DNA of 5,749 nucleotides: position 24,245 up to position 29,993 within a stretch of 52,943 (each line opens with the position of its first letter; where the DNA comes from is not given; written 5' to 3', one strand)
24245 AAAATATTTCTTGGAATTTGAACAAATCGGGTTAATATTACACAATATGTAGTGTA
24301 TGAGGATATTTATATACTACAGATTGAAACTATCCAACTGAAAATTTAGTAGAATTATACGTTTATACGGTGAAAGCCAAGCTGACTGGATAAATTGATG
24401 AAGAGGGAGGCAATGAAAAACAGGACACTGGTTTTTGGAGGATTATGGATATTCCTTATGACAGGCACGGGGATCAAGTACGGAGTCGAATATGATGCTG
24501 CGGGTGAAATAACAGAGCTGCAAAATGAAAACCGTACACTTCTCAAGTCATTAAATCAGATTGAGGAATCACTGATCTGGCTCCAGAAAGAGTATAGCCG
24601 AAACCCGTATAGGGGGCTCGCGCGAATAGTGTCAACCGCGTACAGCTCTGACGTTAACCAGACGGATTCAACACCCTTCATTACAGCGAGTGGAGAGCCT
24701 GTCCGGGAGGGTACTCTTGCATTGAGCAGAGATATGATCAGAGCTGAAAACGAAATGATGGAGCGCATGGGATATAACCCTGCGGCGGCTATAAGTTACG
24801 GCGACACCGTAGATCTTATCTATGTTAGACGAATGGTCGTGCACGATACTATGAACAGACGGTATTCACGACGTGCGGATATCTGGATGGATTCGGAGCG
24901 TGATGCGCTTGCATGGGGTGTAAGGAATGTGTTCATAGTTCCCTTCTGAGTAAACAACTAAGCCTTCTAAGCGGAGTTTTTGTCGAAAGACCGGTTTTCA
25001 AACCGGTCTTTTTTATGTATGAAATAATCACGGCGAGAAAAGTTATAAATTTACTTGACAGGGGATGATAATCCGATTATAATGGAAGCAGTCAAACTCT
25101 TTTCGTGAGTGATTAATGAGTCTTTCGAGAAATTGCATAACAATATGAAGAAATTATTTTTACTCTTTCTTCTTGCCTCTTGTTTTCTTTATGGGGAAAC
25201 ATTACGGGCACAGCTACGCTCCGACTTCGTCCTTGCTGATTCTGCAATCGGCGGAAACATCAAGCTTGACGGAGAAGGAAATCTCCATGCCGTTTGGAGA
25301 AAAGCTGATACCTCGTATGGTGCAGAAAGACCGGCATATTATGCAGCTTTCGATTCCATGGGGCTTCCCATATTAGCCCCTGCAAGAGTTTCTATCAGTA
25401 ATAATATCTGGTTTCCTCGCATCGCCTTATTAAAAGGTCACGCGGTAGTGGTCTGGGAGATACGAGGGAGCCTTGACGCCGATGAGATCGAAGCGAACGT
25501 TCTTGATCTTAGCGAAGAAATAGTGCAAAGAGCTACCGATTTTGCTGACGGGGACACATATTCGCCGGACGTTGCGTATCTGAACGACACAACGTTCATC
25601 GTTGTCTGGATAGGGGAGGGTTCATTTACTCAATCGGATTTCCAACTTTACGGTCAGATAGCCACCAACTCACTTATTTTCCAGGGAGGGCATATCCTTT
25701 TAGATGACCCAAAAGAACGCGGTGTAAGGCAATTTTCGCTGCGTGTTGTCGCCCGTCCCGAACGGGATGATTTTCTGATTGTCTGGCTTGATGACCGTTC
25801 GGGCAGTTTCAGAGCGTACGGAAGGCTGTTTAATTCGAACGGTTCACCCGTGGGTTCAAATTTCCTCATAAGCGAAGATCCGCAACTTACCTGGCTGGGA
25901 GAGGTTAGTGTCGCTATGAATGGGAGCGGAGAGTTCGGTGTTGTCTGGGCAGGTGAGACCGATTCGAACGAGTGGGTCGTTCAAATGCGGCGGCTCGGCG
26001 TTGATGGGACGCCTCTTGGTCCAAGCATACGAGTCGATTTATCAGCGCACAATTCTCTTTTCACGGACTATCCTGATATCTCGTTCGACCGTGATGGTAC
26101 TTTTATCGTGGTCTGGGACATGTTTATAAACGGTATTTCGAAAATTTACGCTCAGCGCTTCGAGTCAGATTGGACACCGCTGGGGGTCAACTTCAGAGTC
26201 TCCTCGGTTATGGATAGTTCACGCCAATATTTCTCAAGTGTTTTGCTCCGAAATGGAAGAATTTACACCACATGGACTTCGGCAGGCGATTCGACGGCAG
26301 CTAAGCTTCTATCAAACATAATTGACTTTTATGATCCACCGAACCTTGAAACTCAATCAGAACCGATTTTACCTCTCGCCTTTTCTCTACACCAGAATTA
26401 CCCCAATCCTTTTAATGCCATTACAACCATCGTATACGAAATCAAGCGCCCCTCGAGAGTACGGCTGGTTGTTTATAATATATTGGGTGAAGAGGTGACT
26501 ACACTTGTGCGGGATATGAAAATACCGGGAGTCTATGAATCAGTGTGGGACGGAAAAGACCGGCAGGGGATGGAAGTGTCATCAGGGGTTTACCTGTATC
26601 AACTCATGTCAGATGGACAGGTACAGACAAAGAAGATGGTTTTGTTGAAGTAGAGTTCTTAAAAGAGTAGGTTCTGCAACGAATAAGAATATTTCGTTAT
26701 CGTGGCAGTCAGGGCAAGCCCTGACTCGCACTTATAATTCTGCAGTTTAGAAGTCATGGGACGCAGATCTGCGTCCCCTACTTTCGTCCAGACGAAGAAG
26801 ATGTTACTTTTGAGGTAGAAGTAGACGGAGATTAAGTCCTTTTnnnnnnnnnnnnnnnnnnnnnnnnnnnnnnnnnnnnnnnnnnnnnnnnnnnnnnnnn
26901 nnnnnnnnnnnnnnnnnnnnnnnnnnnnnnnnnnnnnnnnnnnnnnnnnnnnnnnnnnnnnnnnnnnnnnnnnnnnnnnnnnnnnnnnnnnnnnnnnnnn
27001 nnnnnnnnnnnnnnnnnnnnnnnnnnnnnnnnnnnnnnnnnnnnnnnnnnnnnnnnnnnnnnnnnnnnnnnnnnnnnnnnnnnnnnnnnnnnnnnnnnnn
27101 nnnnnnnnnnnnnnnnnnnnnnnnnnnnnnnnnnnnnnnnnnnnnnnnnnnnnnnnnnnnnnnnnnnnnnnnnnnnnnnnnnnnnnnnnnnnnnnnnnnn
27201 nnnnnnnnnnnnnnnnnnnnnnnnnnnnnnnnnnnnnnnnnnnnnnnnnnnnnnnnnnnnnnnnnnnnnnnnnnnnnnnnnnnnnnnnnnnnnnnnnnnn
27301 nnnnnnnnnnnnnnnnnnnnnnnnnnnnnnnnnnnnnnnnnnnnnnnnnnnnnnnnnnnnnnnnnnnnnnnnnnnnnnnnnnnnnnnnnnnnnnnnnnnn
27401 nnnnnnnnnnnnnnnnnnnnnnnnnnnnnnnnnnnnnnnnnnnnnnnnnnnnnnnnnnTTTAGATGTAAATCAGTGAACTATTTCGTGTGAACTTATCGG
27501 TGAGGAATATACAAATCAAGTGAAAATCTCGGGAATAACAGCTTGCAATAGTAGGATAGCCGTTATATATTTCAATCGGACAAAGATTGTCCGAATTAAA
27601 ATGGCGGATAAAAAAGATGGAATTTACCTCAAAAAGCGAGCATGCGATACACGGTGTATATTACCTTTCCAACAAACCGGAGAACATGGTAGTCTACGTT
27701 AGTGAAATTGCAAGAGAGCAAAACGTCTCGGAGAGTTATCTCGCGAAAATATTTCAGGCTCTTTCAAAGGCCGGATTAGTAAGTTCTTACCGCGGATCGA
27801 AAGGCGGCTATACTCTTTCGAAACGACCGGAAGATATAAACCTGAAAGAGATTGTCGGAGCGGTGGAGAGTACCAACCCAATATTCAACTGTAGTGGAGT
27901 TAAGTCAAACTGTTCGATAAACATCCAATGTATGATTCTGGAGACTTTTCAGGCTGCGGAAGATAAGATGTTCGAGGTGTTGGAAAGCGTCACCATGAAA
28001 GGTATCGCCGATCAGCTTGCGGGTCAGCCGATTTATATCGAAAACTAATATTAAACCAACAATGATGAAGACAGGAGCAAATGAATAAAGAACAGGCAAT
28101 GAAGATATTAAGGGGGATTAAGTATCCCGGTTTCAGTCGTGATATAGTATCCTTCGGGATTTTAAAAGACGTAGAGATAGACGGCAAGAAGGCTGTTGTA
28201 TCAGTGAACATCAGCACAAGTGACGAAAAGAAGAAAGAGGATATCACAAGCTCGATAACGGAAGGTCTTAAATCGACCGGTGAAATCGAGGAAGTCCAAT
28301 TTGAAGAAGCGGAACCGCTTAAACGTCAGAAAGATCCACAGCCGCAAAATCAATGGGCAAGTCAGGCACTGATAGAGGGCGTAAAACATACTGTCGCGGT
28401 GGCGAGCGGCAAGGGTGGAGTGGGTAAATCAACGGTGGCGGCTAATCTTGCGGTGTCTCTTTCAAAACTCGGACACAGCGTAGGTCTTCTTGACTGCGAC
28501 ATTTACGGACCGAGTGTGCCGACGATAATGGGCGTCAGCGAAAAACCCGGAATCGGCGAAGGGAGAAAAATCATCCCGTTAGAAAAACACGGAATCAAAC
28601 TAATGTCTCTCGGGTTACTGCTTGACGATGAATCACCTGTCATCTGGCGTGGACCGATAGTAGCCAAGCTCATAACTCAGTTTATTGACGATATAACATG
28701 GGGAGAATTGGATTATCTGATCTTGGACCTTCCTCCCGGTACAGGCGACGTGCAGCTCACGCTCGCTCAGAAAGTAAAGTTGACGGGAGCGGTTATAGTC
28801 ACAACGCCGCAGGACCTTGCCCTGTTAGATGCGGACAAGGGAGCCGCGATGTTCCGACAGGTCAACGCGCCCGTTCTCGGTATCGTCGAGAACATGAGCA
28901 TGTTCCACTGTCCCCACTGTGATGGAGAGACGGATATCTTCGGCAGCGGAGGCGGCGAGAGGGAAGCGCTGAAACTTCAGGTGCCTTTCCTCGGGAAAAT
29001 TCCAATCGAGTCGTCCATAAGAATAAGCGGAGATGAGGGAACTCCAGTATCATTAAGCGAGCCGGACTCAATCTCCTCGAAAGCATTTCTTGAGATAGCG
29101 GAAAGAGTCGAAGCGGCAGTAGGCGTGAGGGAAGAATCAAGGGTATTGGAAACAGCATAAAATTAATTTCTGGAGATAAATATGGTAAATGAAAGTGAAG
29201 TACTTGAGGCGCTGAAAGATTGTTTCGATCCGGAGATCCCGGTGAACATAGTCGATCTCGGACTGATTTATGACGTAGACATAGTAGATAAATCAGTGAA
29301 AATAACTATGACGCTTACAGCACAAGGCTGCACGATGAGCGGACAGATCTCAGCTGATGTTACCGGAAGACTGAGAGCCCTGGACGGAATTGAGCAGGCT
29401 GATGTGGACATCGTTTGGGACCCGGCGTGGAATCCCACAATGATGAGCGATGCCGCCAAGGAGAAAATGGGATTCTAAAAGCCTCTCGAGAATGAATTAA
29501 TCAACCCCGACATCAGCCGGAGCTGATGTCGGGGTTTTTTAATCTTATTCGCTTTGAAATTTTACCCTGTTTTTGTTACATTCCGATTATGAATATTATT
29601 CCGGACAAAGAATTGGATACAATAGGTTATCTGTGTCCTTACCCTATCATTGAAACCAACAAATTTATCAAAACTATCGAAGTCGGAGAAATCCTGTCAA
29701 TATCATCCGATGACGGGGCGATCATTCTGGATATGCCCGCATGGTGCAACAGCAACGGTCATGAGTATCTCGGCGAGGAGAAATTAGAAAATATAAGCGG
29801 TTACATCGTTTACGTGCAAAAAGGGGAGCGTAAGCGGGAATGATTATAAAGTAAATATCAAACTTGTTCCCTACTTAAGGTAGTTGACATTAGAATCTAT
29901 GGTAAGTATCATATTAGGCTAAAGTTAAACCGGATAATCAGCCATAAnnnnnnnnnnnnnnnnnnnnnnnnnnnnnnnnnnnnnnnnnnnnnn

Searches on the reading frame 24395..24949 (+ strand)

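Call 48: search_protein_families(library=pfam, proteins=[window:24395-24949:+], max_evalue=0.001)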
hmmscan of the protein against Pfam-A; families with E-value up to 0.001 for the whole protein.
window:24395-24949:+ (184 aa): 0 families

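Call 69: search_protein_families(library=pfam, proteins=[window:24395-24949:+], max_evalue=0.1)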
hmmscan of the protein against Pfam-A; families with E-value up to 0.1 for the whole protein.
window:24395-24949:+ (184 aa): 1 family
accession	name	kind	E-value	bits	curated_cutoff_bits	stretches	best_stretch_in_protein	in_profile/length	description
PF06074.18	Portal_Mu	-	0.07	12.9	23.9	1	64-142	130-211/336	Portal protein of Mu bacteriophage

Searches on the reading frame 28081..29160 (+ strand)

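Call 68: search_protein_families(library=pfam, proteins=[window:28081-29160:+], max_evalue=0.001)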
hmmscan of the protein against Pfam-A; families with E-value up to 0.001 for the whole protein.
window:28081-29160:+ (359 aa): 8 families
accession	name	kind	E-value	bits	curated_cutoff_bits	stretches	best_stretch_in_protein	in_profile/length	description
PF10609.15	ParA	-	8.9e-102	340.1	27.1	1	101-343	2-245/246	NUBPL iron-transfer P-loop NTPase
PF01656.29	CbiA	-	1.6e-12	47.9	25.4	1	105-252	1-56/125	CobQ/CobB/MinD/ParA nucleotide binding domain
PF13614.12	AAA_31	-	6.4e-08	33.2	27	1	104-141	3-40/177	AAA domain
PF09140.17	MipZ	-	1.5e-06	28.1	20.7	1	103-144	1-42/262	ATPase MipZ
PF01883.24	FeS_assembly_P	-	3.3e-06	27.7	23.5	1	3-73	1-72/73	Iron-sulfur cluster assembly protein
PF02374.21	ArsA_ATPase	-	5e-06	26.4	24.3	1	106-139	4-37/305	Anion-transporting ATPase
PF00142.24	Fer4_NifH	-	5.6e-06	26.5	25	1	109-151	6-48/271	4Fe-4S iron sulfur cluster binding proteins, NifH/frxC family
PF13481.12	AAA_25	-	0.00011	22.4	27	1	81-134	13-63/195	AAA domain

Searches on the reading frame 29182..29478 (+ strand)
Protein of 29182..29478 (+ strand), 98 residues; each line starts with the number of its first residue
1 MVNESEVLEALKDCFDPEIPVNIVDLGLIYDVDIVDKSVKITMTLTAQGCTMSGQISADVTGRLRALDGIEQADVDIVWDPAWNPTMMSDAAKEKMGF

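Call 68: search_protein_families(library=pfam, proteins=[window:29182-29478:+], max_evalue=0.001)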
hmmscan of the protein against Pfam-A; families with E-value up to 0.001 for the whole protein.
window:29182-29478:+ (98 aa): 1 family
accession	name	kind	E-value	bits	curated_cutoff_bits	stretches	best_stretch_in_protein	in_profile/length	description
PF01883.24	FeS_assembly_P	-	7.5e-18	65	23.5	1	5-75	2-71/73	Iron-sulfur cluster assembly protein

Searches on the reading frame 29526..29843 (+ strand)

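Call 68: search_protein_families(library=pfam, proteins=[window:29526-29843:+], max_evalue=0.001)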
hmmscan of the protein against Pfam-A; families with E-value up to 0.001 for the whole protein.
window:29526-29843:+ (105 aa): 1 family
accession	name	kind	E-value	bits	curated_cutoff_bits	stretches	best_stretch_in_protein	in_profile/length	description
PF01206.22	TusA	-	1.1e-17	64.1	28.6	1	28-99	1-70/70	Sulfurtransferase TusA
